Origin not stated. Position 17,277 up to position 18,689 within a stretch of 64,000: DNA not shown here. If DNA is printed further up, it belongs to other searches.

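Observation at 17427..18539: eRF1-like (baeRF) protein with intact GGQ, coupled between the two methylmalonyl-CoA mutase subunits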

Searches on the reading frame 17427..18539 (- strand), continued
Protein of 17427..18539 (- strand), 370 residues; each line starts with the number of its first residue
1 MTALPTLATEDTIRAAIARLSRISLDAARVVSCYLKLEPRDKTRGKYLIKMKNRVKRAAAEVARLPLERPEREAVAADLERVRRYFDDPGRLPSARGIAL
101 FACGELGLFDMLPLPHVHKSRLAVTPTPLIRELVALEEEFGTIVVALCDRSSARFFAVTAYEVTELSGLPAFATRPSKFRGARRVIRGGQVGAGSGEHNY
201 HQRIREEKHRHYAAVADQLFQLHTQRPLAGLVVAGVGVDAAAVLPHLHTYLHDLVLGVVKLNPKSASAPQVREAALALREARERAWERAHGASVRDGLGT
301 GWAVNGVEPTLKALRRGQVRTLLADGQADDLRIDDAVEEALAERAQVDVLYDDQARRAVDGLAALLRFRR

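Call 45: find_homologous_proteins(query=A2, max_evalue=1e-10)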
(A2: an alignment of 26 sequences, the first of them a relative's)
Query A2 (26 sequences) (388 aa, profile of the alignment): 802 proteins with E <= 1e-10 among 8000 candidates; the best 120 are listed.
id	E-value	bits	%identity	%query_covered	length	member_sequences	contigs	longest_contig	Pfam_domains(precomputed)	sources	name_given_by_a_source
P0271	3.3e-167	574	48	96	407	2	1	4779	PF18844.7,PF18854.7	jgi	jgi:peptide subunit release factor 1 (eRF1)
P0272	2.6e-166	571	47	94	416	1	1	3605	PF18854.7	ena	-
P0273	4.2e-166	571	46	94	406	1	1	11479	PF18844.7,PF18854.7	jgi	jgi:peptide subunit release factor 1 (eRF1)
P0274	4.8e-166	571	46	94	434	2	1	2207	PF18844.7,PF18854.7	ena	-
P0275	5.4e-166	570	47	94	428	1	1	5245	PF18844.7,PF18854.7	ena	-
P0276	5.5e-166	570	47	94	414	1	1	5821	PF18844.7,PF18854.7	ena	-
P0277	1.5e-165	569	45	94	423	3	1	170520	PF18844.7,PF18854.7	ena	-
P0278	1.5e-165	569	47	95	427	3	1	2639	PF18844.7,PF18854.7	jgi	jgi:peptide chain release factor subunit 1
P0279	1.7e-165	569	48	94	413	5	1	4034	PF18844.7,PF18854.7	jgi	jgi:peptide subunit release factor 1 (eRF1)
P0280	2.1e-165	568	47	94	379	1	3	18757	PF18844.7,PF18854.7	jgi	jgi:peptide subunit release factor 1 (eRF1)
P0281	3.1e-165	568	46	94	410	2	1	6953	PF18844.7,PF18854.7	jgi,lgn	jgi:peptide subunit release factor 1 (eRF1)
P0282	4.0e-165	568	46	94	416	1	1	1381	PF18854.7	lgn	-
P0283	4.5e-165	567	46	94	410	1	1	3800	PF18844.7,PF18854.7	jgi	jgi:peptide subunit release factor 1 (eRF1)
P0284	5.1e-165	567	47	94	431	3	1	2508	PF18844.7,PF18854.7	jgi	jgi:peptide subunit release factor 1 (eRF1)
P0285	6.4e-165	567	48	94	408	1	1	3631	PF18844.7,PF18854.7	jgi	jgi:peptide subunit release factor 1 (eRF1)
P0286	8.5e-165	566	47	98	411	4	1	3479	PF18844.7,PF18854.7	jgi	jgi:peptide subunit release factor 1 (eRF1)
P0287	9.4e-165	566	46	96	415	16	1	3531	PF18854.7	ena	-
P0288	1.2e-164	566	47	94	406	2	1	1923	PF18844.7,PF18854.7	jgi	jgi:peptide subunit release factor 1 (eRF1)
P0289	1.4e-164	566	47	94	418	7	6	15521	PF18844.7,PF18854.7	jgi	jgi:peptide subunit release factor 1 (eRF1)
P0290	1.6e-164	566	46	94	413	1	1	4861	PF18844.7,PF18854.7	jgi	jgi:peptide subunit release factor 1 (eRF1)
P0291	3.0e-164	565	46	99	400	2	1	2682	PF18844.7,PF18854.7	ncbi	ncbi:MAG: hypothetical protein ABJC36_13940 [Gemmatimonadales bacterium]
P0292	3.3e-164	565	46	100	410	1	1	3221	PF18844.7,PF18854.7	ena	-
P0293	3.3e-164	565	46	95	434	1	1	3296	PF18844.7,PF18854.7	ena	-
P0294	3.4e-164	565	49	94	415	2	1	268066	PF18844.7,PF18854.7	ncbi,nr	ncbi:MAG TPA: hypothetical protein VFW66_04500 [Gemmatimonadales bacterium]|nr:hypothetical protein 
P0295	3.4e-164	565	46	98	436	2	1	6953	PF18844.7,PF18854.7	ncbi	-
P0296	3.8e-164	564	45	94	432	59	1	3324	PF18844.7,PF18854.7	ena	-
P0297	4.0e-164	564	46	94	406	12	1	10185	PF18844.7,PF18854.7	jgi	jgi:peptide subunit release factor 1 (eRF1)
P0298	4.1e-164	564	48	94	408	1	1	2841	PF18844.7,PF18854.7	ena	-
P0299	4.3e-164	564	49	93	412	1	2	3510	PF18845.7,PF18844.7,PF18854.7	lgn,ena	-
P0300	4.3e-164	564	47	96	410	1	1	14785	PF18845.7,PF18844.7,PF18854.7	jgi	jgi:peptide subunit release factor 1 (eRF1)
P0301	5.3e-164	564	46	94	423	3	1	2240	PF18844.7,PF18854.7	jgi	jgi:peptide subunit release factor 1 (eRF1)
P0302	5.4e-164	564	47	97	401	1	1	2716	PF18844.7,PF18854.7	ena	-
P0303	5.9e-164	564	49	93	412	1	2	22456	PF18844.7,PF18854.7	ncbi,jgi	jgi:peptide subunit release factor 1 (eRF1)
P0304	6.0e-164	564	48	93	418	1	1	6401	PF18844.7,PF18854.7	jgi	jgi:peptide subunit release factor 1 (eRF1)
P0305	6.5e-164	564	46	99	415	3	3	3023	PF18844.7,PF18854.7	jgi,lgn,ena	-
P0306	7.6e-164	563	46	94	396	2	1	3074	PF18844.7,PF18854.7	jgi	-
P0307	7.7e-164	563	47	97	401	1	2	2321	PF18844.7,PF18854.7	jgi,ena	-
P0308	8.8e-164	563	46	93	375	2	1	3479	PF18844.7,PF18854.7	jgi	-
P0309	9.2e-164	563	47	95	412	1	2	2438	PF18844.7,PF18854.7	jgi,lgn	jgi:peptide subunit release factor 1 (eRF1)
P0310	9.2e-164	563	50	93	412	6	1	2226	PF18845.7,PF18844.7,PF18854.7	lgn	-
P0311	9.3e-164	563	46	95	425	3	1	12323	PF18844.7,PF18854.7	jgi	jgi:peptide subunit release factor 1 (eRF1)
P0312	9.6e-164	563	47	97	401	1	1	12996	PF18844.7,PF18854.7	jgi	jgi:peptide subunit release factor 1 (eRF1)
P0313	9.8e-164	563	47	95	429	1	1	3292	PF18854.7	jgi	-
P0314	1.0e-163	563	48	94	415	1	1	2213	PF18844.7,PF18854.7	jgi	jgi:peptide subunit release factor 1 (eRF1)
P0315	1.1e-163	563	46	95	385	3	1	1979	PF18844.7,PF18854.7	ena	-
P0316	1.1e-163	563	46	97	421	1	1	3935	PF18854.7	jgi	jgi:peptide subunit release factor 1 (eRF1)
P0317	1.1e-163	563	48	96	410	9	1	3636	PF18844.7,PF18854.7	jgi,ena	-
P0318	1.4e-163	562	47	96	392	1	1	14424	PF18844.7,PF18854.7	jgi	jgi:peptide subunit release factor 1 (eRF1)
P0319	1.6e-163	562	47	95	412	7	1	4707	PF18844.7,PF18854.7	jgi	-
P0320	1.8e-163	562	45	94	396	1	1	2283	PF18844.7,PF18854.7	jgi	jgi:peptide subunit release factor 1 (eRF1)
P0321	1.9e-163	562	47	97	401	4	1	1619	PF18844.7,PF18854.7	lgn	-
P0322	2.5e-163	562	46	94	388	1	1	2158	PF18844.7,PF18854.7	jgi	jgi:peptide subunit release factor 1 (eRF1)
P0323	2.6e-163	562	46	95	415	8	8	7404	PF18844.7,PF18854.7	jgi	jgi:peptide chain release factor subunit 1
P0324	2.8e-163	562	48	94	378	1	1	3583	PF18844.7,PF18854.7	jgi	jgi:peptide subunit release factor 1 (eRF1)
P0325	3.0e-163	561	50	93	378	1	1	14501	PF18844.7,PF18854.7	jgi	jgi:peptide chain release factor subunit 1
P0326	3.1e-163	561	50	90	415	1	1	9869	PF18844.7,PF18854.7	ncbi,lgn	-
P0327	3.1e-163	561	47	94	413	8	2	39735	PF18844.7,PF18854.7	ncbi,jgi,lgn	jgi:peptide chain release factor subunit 1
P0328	3.3e-163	561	47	97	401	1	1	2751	PF18844.7,PF18854.7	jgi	-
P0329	3.3e-163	561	48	94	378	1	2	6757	PF18844.7,PF18854.7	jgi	jgi:peptide subunit release factor 1 (eRF1)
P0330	3.9e-163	561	46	95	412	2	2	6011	PF18844.7,PF18854.7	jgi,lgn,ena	-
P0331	4.0e-163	561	48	98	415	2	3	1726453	PF18844.7,PF18854.7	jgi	jgi:peptide subunit release factor 1 (eRF1)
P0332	4.0e-163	561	47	93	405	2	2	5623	PF18854.7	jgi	-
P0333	4.0e-163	561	45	98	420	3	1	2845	PF18844.7,PF18854.7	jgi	jgi:peptide subunit release factor 1 (eRF1)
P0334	4.4e-163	561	45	96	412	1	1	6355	PF18844.7,PF18854.7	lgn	-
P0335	4.6e-163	561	45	94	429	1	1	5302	PF18844.7,PF18854.7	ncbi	-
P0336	4.6e-163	561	45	94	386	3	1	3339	PF18844.7,PF18854.7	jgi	jgi:peptide subunit release factor 1 (eRF1)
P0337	4.6e-163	561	47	96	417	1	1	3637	PF18844.7,PF18854.7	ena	-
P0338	4.7e-163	561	49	93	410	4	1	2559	PF18854.7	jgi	jgi:peptide subunit release factor 1 (eRF1)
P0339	4.7e-163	561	47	95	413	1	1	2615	PF18844.7,PF18854.7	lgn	-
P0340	5.1e-163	561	45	94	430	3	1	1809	PF18844.7,PF18854.7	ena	-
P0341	5.1e-163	561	49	95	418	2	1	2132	PF18844.7,PF18854.7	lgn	-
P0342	5.3e-163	561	49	93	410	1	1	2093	PF18854.7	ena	-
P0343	6.1e-163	560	49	94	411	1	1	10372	PF18844.7,PF18854.7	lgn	-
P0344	7.0e-163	560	47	97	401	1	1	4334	PF18844.7,PF18854.7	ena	-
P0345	7.6e-163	560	46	96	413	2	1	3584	PF18844.7,PF18854.7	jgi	jgi:peptide subunit release factor 1 (eRF1)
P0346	7.6e-163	560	47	93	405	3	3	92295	PF18854.7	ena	-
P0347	7.9e-163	560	46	94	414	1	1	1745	PF18844.7,PF18854.7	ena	-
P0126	8.1e-163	560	47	90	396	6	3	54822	PF18854.7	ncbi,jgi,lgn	-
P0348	9.6e-163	560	47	95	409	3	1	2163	PF18854.7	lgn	-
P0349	9.8e-163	560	47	94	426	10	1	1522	PF18844.7,PF18854.7,PF18856.7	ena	-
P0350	9.9e-163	560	45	94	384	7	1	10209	PF18844.7,PF18854.7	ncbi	ncbi:MAG: hypothetical protein ACJ8BC_15440 [Gemmatimonadales bacterium]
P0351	1.0e-162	560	45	94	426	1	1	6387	PF18844.7,PF18854.7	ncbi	ncbi:MAG: hypothetical protein ACJ8AM_07870 [Gemmatimonadales bacterium]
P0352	1.1e-162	560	49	95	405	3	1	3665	PF18854.7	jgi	jgi:peptide subunit release factor 1 (eRF1)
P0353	1.2e-162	559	47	94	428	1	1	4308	PF18844.7,PF18854.7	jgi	jgi:peptide subunit release factor 1 (eRF1)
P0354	1.2e-162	559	49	93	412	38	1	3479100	PF18844.7,PF18854.7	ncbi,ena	-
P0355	1.3e-162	559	48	95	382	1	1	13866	PF18844.7,PF18854.7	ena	-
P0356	1.4e-162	559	46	94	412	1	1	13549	PF18845.7,PF18844.7,PF18854.7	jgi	jgi:peptide subunit release factor 1 (eRF1)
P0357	1.5e-162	559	47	94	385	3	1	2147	PF18845.7,PF18844.7,PF18854.7,PF18856.7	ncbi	-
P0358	1.6e-162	559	45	96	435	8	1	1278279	PF18845.7,PF18844.7,PF18854.7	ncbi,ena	-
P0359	1.6e-162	559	45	96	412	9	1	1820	PF18844.7,PF18854.7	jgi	jgi:peptide subunit release factor 1 (eRF1)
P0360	1.6e-162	559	45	94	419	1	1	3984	PF18844.7,PF18854.7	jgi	jgi:peptide chain release factor subunit 1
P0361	1.7e-162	559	47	94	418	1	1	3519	PF18844.7,PF18854.7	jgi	jgi:peptide subunit release factor 1 (eRF1)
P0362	2.0e-162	559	47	94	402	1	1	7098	PF18844.7,PF18854.7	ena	-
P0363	2.0e-162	559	46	94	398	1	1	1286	PF18845.7,PF18844.7,PF18854.7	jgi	jgi:peptide subunit release factor 1 (eRF1)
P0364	2.4e-162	558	45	94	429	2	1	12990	PF18844.7,PF18854.7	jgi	jgi:peptide subunit release factor 1 (eRF1)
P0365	2.5e-162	558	48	94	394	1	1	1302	PF18844.7,PF18854.7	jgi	-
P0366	2.5e-162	558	48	94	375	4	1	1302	PF18844.7,PF18854.7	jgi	jgi:peptide subunit release factor 1 (eRF1)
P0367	2.6e-162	558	47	93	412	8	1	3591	PF18844.7,PF18854.7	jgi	jgi:peptide chain release factor subunit 1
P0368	2.6e-162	558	45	94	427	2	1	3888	PF18844.7,PF18854.7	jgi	jgi:peptide subunit release factor 1 (eRF1)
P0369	2.9e-162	558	45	94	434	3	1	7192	PF18844.7,PF18854.7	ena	-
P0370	3.2e-162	558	45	94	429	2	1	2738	PF18844.7,PF18854.7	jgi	-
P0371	3.3e-162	558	45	94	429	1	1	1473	PF18844.7,PF18854.7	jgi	-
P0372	3.4e-162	558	48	93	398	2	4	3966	PF18844.7,PF18854.7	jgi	jgi:peptide subunit release factor 1 (eRF1)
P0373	3.9e-162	558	45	94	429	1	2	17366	PF18844.7,PF18854.7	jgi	jgi:peptide subunit release factor 1 (eRF1)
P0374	3.9e-162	558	47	94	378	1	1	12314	PF18844.7,PF18854.7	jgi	jgi:peptide subunit release factor 1 (eRF1)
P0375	4.3e-162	558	47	94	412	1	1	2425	PF18844.7,PF18854.7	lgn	-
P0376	4.5e-162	558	47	94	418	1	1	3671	PF18844.7,PF18854.7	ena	-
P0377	4.8e-162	557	45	94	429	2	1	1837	PF18844.7,PF18854.7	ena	-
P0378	5.1e-162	557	48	94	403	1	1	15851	PF18844.7,PF18854.7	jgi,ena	jgi:peptide subunit release factor 1 (eRF1)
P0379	6.2e-162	557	48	93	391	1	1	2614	PF18844.7,PF18854.7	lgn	-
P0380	8.4e-162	557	47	95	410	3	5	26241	PF18854.7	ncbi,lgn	-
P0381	8.7e-162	557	48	93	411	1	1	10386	PF18845.7,PF18854.7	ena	-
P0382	9.7e-162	556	47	95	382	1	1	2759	PF18844.7,PF18854.7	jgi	jgi:peptide subunit release factor 1 (eRF1)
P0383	1.0e-161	556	45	94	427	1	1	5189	PF18844.7,PF18854.7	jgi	-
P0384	1.0e-161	556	47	94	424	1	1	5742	PF18844.7,PF18854.7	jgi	jgi:peptide subunit release factor 1 (eRF1)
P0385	1.1e-161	556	49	93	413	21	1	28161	PF18854.7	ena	-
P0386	1.2e-161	556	49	93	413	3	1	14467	PF18854.7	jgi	jgi:peptide subunit release factor 1 (eRF1)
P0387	1.2e-161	556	46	96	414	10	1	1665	PF18845.7,PF18844.7,PF18854.7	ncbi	-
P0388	1.3e-161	556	48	93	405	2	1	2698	PF18845.7,PF18854.7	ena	-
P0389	1.4e-161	556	47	94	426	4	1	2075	PF18844.7,PF18854.7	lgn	-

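Call 46: find_encoding_contigs(protein=P0354, flank=8000, max_places=2)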
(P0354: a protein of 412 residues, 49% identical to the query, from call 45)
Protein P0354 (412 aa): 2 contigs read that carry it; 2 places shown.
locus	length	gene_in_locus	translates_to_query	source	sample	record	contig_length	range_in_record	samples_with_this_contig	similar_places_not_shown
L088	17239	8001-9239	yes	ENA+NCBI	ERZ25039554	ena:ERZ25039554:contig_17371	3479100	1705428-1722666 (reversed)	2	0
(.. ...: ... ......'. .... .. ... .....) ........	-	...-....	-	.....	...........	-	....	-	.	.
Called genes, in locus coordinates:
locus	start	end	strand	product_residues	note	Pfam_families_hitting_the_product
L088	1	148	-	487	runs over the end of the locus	PF00072:Response_reg, PF00158:Sigma54_activat, PF14532:Sigma54_activ_2, PF00004:AAA (weak), PF07728:AAA_5, PF25601:AAA_lid_14, PF02954:HTH_8, PF13384:HTH_23 (weak)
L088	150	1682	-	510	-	PF00512:HisKA (weak), PF02518:HATPase_c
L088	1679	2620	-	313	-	PF03706:LPG_synthase_TM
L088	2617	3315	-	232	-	PF01522:Polysacc_deac_1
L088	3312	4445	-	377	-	PF13439:Glyco_transf_4, PF13579:Glyco_trans_4_4, PF20706:GT4-conflict, PF00534:Glycos_transf_1, PF13692:Glyco_trans_1_4, PF13524:Glyco_trans_1_2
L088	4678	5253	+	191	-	PF09335:VTT_dom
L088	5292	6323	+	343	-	PF03308:MeaB, PF00009:GTP_EFTU (faint), PF02492:cobW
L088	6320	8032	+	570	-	PF01642:MM_CoA_mutase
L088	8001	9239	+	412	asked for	PF18854:baeRF_family10, PF18844:baeRF_family2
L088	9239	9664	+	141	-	PF02310:B12-binding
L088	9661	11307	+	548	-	PF01039:Carboxyl_trans, PF03255:ACCA (weak)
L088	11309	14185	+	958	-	PF00082:Peptidase_S8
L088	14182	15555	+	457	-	PF07287:AtuA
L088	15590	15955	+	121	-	PF23544:AtuA_ferredoxin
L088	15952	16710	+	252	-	PF00378:ECH_1, PF16113:ECH_2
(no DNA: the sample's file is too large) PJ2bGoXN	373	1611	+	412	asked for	PF18854:baeRF_family10, PF18844:baeRF_family2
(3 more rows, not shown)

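Call 47: find_encoding_contigs(protein=P0294, flank=8000, max_places=2)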
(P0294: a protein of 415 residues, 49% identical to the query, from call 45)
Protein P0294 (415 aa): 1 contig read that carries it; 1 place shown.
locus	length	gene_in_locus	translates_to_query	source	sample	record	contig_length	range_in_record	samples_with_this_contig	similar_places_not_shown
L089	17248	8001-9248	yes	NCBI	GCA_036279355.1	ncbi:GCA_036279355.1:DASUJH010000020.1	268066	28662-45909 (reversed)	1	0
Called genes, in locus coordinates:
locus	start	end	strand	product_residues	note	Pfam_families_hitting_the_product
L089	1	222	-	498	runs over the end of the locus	PF00072:Response_reg, PF00158:Sigma54_activat, PF14532:Sigma54_activ_2, PF07724:AAA_2 (weak), PF00004:AAA (weak), PF07728:AAA_5, PF25601:AAA_lid_14, PF02954:HTH_8, +1 more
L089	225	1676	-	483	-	PF00512:HisKA (weak), PF02518:HATPase_c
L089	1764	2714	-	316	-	PF03706:LPG_synthase_TM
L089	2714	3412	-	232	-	PF01522:Polysacc_deac_1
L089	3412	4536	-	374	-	PF13439:Glyco_transf_4, PF13579:Glyco_trans_4_4, PF20706:GT4-conflict, PF00534:Glycos_transf_1, PF13692:Glyco_trans_1_4, PF13524:Glyco_trans_1_2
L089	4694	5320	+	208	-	PF09335:VTT_dom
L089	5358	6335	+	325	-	PF03308:MeaB, PF02492:cobW (weak)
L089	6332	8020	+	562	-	PF01642:MM_CoA_mutase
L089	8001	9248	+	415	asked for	PF18854:baeRF_family10, PF18844:baeRF_family2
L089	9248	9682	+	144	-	PF02310:B12-binding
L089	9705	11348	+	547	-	PF01039:Carboxyl_trans, PF03255:ACCA (weak)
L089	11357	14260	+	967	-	PF00082:Peptidase_S8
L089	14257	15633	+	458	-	PF07287:AtuA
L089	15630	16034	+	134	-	PF23544:AtuA_ferredoxin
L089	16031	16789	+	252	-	PF00378:ECH_1, PF16113:ECH_2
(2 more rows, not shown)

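Call 49: list_cluster_members(proteins=[P0130, P0132, P0137, P0140, P0147, P0156, P0171, P0181, P0214, P0248])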
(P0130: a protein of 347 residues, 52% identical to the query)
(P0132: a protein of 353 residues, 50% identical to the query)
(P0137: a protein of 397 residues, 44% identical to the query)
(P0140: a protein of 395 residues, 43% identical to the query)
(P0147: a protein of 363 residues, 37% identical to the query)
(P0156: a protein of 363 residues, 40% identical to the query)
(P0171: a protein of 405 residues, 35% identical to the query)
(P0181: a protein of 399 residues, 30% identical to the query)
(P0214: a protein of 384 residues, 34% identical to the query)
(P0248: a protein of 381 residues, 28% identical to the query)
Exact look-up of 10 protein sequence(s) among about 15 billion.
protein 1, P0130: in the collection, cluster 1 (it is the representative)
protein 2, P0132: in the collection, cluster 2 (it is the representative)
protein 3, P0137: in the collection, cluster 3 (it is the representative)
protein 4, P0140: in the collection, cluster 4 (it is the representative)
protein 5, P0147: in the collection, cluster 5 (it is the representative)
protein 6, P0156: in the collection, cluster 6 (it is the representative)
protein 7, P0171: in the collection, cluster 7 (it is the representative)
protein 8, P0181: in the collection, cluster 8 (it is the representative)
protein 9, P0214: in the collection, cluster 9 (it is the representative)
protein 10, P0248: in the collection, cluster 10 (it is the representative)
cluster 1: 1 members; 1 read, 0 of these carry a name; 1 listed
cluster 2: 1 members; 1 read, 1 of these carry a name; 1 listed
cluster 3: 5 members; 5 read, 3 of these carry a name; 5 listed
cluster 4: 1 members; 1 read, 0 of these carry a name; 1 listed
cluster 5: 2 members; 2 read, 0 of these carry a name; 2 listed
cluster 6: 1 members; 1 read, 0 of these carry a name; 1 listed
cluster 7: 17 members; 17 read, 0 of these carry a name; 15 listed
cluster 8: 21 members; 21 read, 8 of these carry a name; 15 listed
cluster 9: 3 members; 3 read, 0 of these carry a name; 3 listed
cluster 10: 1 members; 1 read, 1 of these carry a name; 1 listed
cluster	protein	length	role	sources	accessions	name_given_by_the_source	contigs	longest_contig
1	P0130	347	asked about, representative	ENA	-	-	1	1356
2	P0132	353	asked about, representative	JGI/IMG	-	peptide chain release factor subunit 1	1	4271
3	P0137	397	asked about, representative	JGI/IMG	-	peptide subunit release factor 1 (eRF1)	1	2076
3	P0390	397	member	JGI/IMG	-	peptide subunit release factor 1 (eRF1)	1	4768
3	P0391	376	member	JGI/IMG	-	peptide subunit release factor 1 (eRF1)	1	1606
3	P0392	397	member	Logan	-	-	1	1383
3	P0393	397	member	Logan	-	-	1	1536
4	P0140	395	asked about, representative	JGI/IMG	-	-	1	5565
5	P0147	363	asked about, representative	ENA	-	-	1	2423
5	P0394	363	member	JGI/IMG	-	-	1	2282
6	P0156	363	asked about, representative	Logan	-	-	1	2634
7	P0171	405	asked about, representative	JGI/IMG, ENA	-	-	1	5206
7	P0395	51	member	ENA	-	-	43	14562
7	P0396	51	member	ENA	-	-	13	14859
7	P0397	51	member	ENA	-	-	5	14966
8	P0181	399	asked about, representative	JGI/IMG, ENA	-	-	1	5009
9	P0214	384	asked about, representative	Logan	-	-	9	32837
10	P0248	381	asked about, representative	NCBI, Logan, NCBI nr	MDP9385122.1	MAG: hypothetical protein M3P50_07805 [Actinomycetota bacterium] | hypothetical protein [Actinomycetota bacterium]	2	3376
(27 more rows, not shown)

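Call 50: find_encoding_contigs(protein=P0140, flank=6000, max_places=2)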
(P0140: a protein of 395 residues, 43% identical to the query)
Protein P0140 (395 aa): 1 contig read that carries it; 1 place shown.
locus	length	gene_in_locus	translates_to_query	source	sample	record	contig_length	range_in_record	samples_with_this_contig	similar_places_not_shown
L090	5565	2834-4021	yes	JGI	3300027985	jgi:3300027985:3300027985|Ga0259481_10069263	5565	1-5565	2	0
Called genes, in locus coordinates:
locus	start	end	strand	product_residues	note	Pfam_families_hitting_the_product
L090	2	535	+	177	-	?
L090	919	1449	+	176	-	PF02482:Ribosomal_S30AE, PF00313:CSD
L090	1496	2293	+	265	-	PF00459:Inositol_P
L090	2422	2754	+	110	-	PF14242:DUF4342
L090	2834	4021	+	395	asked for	PF18854:baeRF_family10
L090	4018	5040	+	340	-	PF00571:CBS (weak), PF01769:MgtE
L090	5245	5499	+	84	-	-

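Call 51: find_encoding_contigs(protein=P0132, flank=6000, max_places=2)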
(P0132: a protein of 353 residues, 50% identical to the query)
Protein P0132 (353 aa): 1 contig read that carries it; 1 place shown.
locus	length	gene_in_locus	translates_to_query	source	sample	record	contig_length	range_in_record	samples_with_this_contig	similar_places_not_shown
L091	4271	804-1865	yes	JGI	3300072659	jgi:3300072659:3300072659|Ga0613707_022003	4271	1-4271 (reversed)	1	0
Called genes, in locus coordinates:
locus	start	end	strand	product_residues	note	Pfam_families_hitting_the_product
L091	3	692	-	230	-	?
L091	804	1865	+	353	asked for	PF18854:baeRF_family10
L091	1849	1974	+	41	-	-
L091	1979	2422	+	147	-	PF02310:B12-binding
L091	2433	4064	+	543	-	PF01039:Carboxyl_trans, PF03255:ACCA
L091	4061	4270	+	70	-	?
